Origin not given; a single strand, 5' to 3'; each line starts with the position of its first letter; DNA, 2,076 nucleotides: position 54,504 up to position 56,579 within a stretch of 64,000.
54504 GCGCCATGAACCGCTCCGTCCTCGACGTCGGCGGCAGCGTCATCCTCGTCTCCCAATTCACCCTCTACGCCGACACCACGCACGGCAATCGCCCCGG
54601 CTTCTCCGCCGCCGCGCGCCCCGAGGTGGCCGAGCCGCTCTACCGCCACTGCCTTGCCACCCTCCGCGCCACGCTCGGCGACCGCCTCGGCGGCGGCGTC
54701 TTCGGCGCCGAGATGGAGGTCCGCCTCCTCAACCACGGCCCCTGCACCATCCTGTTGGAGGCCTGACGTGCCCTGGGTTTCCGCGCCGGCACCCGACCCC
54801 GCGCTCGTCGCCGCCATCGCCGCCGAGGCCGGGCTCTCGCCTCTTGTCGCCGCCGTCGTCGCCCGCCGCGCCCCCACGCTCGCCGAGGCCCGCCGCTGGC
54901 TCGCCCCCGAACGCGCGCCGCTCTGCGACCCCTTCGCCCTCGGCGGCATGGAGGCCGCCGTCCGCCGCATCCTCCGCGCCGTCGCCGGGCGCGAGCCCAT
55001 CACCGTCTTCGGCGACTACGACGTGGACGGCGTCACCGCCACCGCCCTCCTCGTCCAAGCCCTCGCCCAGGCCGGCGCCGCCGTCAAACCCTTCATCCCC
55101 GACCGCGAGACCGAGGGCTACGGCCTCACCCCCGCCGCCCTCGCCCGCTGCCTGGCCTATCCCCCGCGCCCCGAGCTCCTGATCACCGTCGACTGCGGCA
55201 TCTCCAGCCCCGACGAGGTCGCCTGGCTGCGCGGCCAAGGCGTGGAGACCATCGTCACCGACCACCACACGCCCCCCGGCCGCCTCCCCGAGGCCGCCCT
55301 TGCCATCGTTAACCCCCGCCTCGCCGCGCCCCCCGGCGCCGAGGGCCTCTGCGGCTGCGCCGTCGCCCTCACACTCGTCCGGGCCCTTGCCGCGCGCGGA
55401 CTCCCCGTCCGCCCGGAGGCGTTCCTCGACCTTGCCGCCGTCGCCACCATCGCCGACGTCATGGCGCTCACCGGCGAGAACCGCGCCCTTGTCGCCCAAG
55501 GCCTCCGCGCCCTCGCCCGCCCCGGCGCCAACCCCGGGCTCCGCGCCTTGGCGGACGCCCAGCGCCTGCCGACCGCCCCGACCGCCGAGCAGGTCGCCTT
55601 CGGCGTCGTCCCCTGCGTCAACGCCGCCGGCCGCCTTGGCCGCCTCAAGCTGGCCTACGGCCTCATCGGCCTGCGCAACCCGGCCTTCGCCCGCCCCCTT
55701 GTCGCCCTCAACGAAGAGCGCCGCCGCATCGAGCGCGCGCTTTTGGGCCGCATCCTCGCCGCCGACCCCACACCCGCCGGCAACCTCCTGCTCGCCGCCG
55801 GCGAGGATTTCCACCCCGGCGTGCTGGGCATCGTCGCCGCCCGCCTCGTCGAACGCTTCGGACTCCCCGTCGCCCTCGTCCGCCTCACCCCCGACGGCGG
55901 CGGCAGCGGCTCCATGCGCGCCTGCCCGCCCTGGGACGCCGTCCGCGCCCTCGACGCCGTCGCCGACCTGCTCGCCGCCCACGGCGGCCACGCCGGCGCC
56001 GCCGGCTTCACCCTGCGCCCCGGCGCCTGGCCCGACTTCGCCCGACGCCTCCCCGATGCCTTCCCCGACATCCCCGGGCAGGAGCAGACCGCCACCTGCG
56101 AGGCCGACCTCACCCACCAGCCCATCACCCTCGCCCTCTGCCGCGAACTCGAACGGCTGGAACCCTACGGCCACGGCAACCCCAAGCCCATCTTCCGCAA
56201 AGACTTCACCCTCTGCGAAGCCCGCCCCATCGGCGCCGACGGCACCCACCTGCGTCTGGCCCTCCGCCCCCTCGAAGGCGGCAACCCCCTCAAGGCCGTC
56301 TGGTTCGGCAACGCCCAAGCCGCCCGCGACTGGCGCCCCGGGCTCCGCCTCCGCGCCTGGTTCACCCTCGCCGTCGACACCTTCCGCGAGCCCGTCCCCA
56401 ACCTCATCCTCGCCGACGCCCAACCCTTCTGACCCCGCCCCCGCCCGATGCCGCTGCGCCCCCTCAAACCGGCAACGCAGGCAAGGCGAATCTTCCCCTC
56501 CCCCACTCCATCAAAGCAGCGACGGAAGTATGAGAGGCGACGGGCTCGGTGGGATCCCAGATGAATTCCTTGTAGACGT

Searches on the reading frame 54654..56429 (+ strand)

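Call 69: search_protein_families(library=pfam, proteins=[window:54654-56429:+], max_evalue=0.00001)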
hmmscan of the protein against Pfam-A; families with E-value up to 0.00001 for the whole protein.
window:54654-56429:+ (592 aa): 3 families
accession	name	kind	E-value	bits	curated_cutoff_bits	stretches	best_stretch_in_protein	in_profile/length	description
PF01368.27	DHH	-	3.7e-22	79.3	28.1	1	116-265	2-125/125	DHH family, N-terminal domain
PF17768.7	RecJ_OB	-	3.5e-18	66.1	27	1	483-579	2-97/107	RecJ OB domain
PF02272.25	DHHA1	-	9.8e-07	29.6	25.9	1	378-464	4-94/102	DHHA1 domain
